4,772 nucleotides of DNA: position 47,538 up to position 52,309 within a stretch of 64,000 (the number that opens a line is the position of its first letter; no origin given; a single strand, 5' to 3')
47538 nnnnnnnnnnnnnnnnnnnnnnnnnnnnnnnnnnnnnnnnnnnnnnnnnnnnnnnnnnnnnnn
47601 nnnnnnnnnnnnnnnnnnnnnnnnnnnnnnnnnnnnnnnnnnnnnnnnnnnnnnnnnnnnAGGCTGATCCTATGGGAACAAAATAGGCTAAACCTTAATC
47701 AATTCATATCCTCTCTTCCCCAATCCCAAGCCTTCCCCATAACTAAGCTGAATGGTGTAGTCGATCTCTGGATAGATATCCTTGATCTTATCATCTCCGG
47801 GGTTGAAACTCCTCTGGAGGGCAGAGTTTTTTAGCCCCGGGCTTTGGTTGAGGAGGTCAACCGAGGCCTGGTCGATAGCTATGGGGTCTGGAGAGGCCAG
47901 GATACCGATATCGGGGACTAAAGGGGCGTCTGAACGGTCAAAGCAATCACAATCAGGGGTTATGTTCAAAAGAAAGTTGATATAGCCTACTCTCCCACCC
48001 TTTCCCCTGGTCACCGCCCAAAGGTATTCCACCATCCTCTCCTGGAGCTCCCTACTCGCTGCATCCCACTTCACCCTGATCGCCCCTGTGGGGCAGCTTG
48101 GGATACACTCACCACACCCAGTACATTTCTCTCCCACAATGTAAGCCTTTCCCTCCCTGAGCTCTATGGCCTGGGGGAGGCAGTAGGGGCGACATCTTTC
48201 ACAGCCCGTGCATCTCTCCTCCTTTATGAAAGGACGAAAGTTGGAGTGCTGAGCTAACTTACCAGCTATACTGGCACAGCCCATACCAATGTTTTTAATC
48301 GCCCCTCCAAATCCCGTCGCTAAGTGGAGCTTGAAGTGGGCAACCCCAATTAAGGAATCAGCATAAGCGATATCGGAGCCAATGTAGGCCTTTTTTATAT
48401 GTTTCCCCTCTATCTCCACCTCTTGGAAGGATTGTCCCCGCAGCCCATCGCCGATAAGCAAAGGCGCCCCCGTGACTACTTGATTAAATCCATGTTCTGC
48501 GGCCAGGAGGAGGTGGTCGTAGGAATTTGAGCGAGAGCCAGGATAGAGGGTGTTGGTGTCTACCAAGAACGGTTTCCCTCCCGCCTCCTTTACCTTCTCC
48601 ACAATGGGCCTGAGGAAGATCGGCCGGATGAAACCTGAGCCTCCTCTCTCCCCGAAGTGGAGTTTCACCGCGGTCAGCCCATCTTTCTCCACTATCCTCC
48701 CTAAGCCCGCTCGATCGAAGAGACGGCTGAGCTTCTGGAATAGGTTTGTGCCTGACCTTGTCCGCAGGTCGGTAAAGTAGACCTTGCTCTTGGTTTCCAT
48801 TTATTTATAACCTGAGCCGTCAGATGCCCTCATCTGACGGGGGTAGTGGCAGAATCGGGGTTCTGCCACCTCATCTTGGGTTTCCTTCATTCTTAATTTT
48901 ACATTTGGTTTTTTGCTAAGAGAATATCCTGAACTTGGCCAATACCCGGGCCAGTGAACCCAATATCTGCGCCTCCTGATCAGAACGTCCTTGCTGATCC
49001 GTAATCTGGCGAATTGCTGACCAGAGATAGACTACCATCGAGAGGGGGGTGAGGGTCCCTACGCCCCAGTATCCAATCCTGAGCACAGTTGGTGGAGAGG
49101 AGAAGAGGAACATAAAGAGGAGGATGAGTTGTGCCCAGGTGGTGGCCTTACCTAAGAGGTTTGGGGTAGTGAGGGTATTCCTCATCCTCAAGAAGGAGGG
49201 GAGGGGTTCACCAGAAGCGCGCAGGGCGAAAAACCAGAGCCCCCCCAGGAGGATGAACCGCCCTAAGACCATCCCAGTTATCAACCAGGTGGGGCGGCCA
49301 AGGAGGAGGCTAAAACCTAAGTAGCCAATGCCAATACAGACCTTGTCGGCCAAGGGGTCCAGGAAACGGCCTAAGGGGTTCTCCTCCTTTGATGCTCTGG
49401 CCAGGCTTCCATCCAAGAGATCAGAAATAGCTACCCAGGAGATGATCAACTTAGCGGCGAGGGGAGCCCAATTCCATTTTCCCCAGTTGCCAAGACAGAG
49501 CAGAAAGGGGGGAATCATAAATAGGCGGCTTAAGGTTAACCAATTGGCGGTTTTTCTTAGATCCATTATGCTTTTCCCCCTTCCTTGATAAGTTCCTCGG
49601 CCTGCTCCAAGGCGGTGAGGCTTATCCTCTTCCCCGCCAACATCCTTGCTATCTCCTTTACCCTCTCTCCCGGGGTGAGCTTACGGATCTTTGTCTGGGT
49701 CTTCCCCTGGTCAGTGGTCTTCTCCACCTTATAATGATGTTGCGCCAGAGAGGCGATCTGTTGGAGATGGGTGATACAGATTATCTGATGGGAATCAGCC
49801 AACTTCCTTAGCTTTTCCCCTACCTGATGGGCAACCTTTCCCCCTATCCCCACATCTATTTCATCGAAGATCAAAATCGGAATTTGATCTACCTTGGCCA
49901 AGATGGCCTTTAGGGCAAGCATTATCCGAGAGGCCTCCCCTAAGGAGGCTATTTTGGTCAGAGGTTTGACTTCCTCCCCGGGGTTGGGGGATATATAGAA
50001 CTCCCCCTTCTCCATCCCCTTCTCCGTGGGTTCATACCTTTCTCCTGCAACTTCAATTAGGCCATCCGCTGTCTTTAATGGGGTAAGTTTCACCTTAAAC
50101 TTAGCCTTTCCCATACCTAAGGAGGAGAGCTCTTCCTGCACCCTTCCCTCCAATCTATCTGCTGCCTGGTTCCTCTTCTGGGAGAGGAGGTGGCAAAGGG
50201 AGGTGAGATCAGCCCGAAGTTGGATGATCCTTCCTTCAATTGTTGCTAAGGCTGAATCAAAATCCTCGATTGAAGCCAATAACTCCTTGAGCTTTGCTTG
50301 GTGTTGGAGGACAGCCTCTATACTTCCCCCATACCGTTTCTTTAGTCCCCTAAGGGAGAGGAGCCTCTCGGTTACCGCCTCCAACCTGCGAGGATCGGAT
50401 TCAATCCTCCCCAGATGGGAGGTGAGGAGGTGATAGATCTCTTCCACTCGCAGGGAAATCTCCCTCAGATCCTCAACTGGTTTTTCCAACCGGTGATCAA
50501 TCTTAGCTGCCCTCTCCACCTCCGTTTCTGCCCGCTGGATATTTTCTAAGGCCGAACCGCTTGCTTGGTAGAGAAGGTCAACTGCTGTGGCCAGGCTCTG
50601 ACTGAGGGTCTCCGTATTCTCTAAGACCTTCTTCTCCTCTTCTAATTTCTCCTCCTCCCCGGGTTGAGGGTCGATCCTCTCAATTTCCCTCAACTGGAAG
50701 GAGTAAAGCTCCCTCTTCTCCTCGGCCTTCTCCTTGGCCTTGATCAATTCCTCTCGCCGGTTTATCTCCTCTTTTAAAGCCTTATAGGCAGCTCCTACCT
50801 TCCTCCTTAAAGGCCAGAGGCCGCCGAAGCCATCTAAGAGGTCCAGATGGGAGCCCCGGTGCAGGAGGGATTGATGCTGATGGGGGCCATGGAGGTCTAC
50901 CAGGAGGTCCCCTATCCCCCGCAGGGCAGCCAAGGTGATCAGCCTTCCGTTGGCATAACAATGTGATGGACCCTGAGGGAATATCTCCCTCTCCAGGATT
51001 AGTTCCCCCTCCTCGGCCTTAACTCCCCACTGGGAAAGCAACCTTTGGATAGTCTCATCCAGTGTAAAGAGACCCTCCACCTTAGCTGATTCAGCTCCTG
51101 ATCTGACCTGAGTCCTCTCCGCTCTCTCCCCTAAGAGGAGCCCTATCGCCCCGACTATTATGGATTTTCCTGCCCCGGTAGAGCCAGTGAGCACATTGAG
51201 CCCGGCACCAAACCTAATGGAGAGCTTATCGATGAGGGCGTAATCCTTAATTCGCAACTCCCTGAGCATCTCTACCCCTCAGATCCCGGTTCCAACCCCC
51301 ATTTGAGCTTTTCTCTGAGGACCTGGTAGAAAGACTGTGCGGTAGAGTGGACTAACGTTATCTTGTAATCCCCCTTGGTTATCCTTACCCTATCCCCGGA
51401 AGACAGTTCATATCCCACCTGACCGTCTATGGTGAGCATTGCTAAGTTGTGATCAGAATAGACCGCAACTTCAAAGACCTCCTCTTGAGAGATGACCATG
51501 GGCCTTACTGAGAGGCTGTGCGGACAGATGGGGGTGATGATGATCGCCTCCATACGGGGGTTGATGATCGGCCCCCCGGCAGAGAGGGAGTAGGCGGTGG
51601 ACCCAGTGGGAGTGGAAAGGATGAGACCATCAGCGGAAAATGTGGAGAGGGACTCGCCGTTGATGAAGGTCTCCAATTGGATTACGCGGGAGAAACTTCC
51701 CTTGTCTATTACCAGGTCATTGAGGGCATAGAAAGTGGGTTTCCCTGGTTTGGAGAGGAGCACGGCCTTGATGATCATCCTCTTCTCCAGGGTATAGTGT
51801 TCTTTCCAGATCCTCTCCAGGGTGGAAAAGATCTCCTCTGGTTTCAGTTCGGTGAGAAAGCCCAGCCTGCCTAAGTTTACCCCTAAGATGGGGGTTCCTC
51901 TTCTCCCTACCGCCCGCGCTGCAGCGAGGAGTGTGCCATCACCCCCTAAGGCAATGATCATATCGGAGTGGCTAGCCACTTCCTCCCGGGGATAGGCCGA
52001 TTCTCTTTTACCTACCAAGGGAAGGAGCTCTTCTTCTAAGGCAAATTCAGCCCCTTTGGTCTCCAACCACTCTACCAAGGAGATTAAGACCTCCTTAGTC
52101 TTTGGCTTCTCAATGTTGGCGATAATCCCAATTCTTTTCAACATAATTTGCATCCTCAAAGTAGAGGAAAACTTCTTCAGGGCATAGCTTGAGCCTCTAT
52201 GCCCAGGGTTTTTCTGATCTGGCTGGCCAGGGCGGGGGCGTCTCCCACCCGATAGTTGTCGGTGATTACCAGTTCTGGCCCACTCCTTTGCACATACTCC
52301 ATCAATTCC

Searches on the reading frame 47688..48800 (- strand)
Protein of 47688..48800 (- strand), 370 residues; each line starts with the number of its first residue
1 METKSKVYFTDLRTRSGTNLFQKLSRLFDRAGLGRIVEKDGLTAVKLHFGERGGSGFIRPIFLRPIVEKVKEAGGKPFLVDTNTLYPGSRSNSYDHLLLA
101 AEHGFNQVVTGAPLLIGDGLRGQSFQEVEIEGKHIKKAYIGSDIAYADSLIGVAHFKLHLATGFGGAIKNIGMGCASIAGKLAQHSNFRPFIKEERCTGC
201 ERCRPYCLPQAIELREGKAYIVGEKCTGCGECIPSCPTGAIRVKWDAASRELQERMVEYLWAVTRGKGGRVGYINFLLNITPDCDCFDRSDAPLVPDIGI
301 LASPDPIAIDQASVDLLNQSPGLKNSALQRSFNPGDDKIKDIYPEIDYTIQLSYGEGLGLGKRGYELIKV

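Call 83: search_protein_families(library=pfam, proteins=[window:47688-48800:-], max_evalue=0.00001)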
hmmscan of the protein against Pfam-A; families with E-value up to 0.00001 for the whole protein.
window:47688-48800:- (370 aa): 10 families
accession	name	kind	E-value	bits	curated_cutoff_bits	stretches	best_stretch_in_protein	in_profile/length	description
PF04015.17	DUF362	-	1.2e-48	166.3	24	1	44-315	2-200/200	Domain of unknown function (DUF362)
PF00037.32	Fer4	-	1.1e-10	41.2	21.1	1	220-242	2-24/24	4Fe-4S binding domain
PF14697.11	Fer4_21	-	1.1e-08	35.6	35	1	191-242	2-58/59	4Fe-4S dicluster domain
PF12838.12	Fer4_7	-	1.8e-08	35.1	27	1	196-240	1-52/52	4Fe-4S dicluster domain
PF12797.12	Fer4_2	-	2.5e-08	33.8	24.5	0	189-207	2-20/22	4Fe-4S binding domain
PF12837.12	Fer4_6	-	1.4e-07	31.5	25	0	221-241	4-24/24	4Fe-4S binding domain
PF13187.11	Fer4_9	-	2.6e-07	31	27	1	196-241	1-52/52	4Fe-4S dicluster domain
PF13237.11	Fer4_10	-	3.5e-07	30.5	25.5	0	190-237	2-53/53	4Fe-4S dicluster domain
PF25160.1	LdpA_Fe-S-bd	-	4.5e-07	30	27.6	0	207-242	13-44/49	LdpA Fe-S cluster-binding domain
PF13484.11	Fer4_16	-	1.4e-06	29.4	30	0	225-248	1-25/66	4Fe-4S double cluster binding domain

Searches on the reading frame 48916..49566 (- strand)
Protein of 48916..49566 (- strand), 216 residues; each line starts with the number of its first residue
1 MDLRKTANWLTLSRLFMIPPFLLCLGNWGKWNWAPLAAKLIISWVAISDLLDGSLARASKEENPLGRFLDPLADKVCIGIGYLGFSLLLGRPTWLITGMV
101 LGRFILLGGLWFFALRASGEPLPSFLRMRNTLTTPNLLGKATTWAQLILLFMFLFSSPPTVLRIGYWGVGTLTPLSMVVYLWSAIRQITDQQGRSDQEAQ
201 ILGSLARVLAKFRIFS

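Call 83: search_protein_families(library=pfam, proteins=[window:48916-49566:-], max_evalue=0.00001)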
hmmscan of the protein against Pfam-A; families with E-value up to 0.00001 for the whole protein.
window:48916-49566:- (216 aa): 1 family
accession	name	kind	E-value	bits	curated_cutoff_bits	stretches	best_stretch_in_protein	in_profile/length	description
PF01066.26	CDP-OH_P_transf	-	4.1e-22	79.7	22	1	6-168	3-138/152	CDP-alcohol phosphatidyltransferase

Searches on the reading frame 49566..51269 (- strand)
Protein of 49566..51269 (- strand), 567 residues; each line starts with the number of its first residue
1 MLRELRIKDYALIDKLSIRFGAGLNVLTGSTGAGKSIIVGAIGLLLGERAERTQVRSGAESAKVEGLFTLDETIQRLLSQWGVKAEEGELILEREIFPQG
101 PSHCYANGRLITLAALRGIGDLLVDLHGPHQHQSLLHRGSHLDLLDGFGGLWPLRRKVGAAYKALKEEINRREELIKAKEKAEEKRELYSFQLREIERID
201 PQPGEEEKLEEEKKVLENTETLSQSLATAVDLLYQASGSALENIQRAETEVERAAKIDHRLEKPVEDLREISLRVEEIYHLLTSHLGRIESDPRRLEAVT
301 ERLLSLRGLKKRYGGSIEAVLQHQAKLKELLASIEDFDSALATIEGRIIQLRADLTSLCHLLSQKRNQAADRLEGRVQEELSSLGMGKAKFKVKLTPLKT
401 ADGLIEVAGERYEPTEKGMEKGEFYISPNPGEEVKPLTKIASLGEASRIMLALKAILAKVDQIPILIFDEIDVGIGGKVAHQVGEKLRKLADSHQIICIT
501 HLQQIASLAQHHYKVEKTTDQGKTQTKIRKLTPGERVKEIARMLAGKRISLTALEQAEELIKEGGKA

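Call 83: search_protein_families(library=pfam, proteins=[window:49566-51269:-], max_evalue=0.00001)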
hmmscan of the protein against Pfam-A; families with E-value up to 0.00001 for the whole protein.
window:49566-51269:- (567 aa): 2 families
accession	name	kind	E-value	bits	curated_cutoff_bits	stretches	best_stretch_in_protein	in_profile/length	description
PF02463.25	SMC_N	-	2.9e-17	63.3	40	1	211-521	60-217/220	RecF/RecN/SMC N terminal domain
PF13304.12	AAA_21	-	1e-06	29.5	27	0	24-90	1-60/304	AAA domain, putative AbiEii toxin, Type IV TA system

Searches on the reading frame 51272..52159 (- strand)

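Call 83: search_protein_families(library=pfam, proteins=[window:51272-52159:-], max_evalue=0.00001)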
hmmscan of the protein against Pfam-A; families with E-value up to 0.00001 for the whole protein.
window:51272-52159:- (295 aa): 2 families
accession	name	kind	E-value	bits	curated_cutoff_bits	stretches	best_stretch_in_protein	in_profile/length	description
PF20143.4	NAD_kinase_C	-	1.3e-38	132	23.7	1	146-271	1-125/126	ATP-NAD kinase C-terminal domain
PF01513.26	NAD_kinase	-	7.8e-23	81.6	25.5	1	10-122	1-130/130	ATP-NAD kinase N-terminal domain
